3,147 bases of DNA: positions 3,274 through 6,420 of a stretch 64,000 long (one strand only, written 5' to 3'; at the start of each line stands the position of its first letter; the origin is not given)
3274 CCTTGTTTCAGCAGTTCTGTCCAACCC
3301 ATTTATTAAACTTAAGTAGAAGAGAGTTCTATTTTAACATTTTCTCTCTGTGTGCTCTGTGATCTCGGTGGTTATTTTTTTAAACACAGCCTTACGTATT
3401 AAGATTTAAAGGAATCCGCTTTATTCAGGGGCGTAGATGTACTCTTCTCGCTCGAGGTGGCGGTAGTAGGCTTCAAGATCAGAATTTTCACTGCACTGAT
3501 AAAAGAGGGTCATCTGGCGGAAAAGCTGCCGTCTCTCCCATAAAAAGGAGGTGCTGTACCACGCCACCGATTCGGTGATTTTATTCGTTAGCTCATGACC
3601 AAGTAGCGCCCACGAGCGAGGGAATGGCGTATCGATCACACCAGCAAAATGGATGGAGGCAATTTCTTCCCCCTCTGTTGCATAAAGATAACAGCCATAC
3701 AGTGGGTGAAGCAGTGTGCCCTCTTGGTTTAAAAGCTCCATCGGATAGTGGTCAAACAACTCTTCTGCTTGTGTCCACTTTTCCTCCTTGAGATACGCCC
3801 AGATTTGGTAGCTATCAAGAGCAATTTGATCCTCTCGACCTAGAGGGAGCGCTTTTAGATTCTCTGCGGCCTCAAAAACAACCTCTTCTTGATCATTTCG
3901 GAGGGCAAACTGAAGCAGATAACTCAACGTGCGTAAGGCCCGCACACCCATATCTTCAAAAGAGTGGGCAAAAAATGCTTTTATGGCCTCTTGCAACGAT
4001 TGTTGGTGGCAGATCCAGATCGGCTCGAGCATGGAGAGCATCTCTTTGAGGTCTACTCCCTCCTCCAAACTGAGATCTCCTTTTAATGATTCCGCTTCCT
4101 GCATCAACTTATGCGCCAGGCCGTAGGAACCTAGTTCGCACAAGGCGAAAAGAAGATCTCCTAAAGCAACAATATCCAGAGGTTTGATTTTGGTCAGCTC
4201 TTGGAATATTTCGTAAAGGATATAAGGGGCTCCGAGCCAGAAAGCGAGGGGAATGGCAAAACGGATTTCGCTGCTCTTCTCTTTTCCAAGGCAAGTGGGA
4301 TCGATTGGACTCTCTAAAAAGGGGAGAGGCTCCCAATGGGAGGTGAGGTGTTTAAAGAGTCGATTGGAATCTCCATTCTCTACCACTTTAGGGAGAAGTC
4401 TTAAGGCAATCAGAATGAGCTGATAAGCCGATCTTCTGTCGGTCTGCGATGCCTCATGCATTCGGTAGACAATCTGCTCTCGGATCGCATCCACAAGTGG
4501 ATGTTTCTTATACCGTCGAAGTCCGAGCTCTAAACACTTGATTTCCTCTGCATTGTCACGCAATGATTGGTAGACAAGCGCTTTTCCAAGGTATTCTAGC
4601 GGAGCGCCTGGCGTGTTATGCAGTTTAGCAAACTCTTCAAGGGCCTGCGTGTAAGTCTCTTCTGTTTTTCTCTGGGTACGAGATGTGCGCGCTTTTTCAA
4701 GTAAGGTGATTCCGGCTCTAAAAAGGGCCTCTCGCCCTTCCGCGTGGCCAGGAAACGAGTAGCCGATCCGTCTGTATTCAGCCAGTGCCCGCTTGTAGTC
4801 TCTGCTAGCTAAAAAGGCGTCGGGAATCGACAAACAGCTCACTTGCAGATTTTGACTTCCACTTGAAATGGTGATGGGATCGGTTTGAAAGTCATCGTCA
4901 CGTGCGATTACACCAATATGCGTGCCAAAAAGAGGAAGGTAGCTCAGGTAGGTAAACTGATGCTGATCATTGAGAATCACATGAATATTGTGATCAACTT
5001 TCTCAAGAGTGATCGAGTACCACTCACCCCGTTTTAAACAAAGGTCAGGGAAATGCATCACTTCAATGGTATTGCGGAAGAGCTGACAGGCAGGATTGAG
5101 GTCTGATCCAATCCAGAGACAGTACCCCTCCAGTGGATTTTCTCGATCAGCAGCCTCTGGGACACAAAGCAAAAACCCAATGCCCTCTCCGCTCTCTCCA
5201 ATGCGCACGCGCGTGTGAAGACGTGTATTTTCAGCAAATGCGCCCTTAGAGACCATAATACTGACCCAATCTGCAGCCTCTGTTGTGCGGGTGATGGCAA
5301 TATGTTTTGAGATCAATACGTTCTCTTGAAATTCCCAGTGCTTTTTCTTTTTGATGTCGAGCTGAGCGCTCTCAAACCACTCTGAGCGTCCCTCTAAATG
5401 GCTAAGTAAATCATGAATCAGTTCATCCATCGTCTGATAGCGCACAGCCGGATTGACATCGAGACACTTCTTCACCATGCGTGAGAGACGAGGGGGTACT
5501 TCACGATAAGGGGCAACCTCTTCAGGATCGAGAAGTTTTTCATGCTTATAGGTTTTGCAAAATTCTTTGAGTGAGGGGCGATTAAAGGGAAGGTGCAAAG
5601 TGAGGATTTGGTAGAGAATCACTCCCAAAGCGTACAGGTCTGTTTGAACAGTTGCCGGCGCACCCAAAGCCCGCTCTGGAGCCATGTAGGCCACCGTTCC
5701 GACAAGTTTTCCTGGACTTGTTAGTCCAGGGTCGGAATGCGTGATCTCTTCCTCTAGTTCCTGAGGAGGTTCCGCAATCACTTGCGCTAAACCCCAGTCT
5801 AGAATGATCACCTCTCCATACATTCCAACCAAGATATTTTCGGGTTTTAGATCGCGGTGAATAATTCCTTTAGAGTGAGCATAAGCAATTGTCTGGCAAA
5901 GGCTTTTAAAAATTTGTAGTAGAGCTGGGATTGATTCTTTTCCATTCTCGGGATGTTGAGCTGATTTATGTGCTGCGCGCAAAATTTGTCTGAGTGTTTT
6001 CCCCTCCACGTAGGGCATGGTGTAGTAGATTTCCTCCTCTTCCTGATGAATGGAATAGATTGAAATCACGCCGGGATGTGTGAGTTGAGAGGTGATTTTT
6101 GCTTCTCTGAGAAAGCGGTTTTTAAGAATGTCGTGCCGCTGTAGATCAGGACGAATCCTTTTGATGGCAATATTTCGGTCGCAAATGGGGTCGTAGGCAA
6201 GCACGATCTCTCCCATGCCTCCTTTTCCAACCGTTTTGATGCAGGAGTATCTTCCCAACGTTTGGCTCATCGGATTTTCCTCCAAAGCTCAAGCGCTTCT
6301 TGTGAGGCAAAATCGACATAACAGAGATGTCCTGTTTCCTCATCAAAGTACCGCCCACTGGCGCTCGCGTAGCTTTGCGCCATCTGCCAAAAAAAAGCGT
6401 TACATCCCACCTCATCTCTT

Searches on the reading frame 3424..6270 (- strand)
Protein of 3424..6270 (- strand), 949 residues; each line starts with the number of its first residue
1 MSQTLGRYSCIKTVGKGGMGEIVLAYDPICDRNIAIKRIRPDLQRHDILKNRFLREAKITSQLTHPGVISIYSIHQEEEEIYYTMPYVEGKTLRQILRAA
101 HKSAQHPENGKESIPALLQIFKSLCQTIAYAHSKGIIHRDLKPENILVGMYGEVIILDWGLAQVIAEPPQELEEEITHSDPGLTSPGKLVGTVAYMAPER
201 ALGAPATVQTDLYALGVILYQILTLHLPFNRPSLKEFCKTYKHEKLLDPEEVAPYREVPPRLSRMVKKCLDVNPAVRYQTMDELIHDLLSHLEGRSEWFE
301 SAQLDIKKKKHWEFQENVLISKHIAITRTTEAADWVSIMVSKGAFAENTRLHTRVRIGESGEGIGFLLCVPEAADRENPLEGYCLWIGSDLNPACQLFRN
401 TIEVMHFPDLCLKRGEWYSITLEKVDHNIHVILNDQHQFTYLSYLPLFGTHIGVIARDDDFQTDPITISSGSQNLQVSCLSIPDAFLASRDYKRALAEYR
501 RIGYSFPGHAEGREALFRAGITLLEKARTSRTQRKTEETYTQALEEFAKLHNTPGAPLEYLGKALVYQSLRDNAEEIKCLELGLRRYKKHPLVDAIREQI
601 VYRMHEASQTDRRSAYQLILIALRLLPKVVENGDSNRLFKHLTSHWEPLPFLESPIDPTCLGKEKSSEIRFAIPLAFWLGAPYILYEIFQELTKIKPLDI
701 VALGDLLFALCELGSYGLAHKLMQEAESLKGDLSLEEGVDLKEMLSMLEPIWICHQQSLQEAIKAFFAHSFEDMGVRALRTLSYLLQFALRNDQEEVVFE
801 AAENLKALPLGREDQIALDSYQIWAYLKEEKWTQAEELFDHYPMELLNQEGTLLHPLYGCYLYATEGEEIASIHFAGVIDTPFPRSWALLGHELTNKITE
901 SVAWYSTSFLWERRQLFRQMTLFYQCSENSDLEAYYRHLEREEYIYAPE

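Call 56: search_protein_families(library=pfam, proteins=[window:3424-6270:-], max_evalue=0.001)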
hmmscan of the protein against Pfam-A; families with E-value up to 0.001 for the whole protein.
window:3424-6270:- (949 aa): 4 families
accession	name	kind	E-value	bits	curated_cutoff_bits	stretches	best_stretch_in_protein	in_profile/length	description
PF00069.31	Pkinase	-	8e-46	157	31.7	1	8-286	1-260/263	Protein kinase domain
PF07714.23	PK_Tyr_Ser-Thr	-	1.1e-29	104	23.1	1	11-286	4-256/258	Protein tyrosine and serine/threonine kinase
PF01636.29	APH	-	2.4e-07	31.2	23.2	1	91-163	126-198/239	Phosphotransferase enzyme family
PF14531.12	Kinase-like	-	0.00042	20.1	25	1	109-233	139-255/289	Kinase-like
